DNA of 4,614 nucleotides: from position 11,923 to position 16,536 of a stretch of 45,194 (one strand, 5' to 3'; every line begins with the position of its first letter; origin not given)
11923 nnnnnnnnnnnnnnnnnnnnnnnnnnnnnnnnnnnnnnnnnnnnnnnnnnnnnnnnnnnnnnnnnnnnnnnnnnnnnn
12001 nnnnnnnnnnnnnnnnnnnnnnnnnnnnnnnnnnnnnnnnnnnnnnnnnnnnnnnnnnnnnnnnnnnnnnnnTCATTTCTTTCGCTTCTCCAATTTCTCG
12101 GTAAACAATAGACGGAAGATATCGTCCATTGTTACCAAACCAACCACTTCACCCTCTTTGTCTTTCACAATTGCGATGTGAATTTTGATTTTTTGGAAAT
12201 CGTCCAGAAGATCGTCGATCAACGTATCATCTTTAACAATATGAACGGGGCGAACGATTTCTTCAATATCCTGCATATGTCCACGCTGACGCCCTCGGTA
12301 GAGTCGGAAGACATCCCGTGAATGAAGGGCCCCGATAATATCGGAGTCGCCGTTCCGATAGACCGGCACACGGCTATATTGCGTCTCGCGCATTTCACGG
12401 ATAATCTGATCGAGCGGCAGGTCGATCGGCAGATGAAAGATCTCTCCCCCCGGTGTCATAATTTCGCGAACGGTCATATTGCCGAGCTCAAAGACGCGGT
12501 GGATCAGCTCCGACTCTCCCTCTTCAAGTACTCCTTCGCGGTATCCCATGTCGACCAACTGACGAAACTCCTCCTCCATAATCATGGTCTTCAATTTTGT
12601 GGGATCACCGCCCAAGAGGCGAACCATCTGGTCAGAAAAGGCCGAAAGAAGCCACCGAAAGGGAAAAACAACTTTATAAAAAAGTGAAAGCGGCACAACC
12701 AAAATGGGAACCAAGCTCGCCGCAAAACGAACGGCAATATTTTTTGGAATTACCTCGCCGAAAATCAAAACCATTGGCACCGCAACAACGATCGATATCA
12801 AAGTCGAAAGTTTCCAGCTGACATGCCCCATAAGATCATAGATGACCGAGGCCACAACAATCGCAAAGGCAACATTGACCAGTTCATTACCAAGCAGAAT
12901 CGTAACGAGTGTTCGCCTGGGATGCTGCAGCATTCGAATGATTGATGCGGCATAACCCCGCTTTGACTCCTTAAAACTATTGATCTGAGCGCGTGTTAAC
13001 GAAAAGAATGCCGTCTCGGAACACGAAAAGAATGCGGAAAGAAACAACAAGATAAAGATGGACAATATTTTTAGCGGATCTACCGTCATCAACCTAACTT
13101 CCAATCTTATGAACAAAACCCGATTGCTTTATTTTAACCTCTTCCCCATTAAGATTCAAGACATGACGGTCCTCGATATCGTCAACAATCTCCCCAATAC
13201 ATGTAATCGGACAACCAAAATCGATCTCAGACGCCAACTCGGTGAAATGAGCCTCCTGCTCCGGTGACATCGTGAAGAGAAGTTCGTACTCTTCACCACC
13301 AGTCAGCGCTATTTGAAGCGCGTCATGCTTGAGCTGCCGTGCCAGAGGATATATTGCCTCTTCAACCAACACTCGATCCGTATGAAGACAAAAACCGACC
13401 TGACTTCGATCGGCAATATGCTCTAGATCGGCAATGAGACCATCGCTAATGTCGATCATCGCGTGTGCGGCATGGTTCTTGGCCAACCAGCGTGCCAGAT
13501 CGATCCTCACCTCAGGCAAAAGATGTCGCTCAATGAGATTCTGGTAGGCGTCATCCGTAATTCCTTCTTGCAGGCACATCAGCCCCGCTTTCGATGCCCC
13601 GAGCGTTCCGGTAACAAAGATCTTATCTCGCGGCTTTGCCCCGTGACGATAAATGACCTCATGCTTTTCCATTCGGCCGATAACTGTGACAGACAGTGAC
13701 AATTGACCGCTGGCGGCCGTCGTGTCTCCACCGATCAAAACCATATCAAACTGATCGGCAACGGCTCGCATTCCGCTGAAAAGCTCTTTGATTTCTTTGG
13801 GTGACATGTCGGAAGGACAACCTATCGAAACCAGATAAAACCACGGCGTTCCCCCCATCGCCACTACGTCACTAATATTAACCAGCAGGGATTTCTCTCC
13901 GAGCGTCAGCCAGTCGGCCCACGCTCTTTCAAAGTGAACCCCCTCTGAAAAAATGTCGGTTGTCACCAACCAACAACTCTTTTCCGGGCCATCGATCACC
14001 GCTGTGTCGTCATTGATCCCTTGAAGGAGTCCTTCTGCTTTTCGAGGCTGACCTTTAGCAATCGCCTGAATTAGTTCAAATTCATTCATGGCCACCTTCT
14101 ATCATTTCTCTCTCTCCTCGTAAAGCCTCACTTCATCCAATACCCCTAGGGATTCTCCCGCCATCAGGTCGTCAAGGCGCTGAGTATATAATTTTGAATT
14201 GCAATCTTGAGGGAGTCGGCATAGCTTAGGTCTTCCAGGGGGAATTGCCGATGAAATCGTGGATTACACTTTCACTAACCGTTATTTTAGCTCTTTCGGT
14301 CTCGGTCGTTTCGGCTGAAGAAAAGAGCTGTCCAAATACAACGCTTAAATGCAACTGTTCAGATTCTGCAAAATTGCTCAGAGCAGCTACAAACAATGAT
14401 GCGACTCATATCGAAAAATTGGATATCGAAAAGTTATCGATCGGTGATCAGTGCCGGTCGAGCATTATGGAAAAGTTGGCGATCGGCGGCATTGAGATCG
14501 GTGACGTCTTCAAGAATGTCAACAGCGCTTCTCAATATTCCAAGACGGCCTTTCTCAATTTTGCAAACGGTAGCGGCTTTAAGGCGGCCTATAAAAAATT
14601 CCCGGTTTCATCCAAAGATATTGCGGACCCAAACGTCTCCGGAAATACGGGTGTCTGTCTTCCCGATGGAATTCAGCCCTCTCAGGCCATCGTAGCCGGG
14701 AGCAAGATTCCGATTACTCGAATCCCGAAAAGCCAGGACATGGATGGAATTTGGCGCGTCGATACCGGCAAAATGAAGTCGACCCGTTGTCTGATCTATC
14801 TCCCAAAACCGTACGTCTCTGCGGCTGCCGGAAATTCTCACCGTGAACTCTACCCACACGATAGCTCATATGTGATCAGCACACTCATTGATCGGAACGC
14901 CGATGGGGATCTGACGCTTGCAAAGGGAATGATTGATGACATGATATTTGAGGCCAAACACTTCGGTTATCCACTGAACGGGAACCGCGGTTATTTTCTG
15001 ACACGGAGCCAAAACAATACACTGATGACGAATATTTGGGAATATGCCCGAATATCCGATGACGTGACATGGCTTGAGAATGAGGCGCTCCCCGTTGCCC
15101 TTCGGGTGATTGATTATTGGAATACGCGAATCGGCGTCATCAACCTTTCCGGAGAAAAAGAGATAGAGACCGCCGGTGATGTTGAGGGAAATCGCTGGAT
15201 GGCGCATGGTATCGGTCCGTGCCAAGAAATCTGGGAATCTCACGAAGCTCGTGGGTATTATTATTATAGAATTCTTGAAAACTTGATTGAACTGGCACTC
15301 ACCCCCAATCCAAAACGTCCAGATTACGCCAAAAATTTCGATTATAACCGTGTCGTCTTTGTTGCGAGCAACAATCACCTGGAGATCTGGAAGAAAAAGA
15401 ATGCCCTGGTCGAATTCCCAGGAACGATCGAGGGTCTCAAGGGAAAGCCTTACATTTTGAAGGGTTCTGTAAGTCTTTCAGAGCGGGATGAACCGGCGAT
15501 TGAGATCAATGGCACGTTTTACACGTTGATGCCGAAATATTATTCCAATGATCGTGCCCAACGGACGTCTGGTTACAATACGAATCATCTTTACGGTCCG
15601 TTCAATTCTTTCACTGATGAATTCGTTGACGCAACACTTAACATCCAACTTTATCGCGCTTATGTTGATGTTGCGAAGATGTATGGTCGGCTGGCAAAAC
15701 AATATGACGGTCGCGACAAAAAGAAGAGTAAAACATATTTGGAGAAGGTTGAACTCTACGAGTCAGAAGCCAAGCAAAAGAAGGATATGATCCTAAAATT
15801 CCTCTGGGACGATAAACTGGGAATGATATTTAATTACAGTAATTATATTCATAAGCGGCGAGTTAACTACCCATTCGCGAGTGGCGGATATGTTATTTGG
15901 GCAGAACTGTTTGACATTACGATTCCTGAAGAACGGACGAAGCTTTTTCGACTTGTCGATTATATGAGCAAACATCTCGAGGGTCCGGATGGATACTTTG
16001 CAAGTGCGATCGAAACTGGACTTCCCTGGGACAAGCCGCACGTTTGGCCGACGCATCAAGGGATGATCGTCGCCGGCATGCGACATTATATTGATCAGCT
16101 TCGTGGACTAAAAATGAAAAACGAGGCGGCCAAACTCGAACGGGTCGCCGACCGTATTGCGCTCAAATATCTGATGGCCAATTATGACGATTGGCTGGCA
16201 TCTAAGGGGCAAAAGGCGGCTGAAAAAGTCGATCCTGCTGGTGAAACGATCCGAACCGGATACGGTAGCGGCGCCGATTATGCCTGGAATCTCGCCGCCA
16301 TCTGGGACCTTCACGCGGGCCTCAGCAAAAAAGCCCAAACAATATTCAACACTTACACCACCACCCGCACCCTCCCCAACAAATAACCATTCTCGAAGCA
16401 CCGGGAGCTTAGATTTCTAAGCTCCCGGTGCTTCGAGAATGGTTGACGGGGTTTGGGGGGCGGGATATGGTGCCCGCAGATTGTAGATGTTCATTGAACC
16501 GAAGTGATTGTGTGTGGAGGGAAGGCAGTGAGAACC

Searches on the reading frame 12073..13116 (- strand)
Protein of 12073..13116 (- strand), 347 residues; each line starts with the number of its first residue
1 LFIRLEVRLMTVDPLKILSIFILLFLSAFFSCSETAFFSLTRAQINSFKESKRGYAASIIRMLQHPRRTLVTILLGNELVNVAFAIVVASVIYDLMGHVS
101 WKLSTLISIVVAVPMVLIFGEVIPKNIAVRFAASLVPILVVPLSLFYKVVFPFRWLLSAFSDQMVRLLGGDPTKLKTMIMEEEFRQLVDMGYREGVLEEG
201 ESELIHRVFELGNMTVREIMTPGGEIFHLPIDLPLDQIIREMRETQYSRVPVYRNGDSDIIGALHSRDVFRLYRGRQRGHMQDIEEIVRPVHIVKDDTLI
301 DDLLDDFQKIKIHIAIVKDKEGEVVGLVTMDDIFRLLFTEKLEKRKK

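Call 52: search_protein_families(library=pfam, proteins=[window:12073-13116:-], max_evalue=0.00001)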
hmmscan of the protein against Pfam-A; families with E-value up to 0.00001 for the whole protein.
window:12073-13116:- (347 aa): 2 families
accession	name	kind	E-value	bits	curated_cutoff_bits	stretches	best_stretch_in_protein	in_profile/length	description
PF01595.25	CNNM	-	6.2e-49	166.6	28.4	1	20-201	3-181/181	Cyclin M transmembrane N-terminal domain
PF00571.33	CBS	-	2.3e-18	66.7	24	2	216-273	1-55/57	CBS domain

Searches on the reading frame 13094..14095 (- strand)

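Call 52: search_protein_families(library=pfam, proteins=[window:13094-14095:-], max_evalue=0.00001)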
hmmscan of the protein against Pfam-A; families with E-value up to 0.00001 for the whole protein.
window:13094-14095:- (333 aa): 2 families
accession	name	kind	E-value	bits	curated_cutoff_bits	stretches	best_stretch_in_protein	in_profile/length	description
PF00586.29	AIRS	-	3e-25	89.3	24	1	29-142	2-112/112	AIR synthase related protein, N-terminal domain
PF02769.27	AIRS_C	-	4.9e-10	40.2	23.1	1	157-306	4-148/156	AIR synthase related protein, C-terminal domain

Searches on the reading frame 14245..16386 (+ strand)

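Call 52: search_protein_families(library=pfam, proteins=[window:14245-16386:+], max_evalue=0.00001)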
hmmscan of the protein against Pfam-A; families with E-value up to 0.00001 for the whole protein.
window:14245-16386:+ (713 aa): 1 family
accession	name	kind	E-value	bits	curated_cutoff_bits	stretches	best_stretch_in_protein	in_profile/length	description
PF01204.24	Trehalase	-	7.4e-32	111.3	21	2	432-680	279-492/512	Trehalase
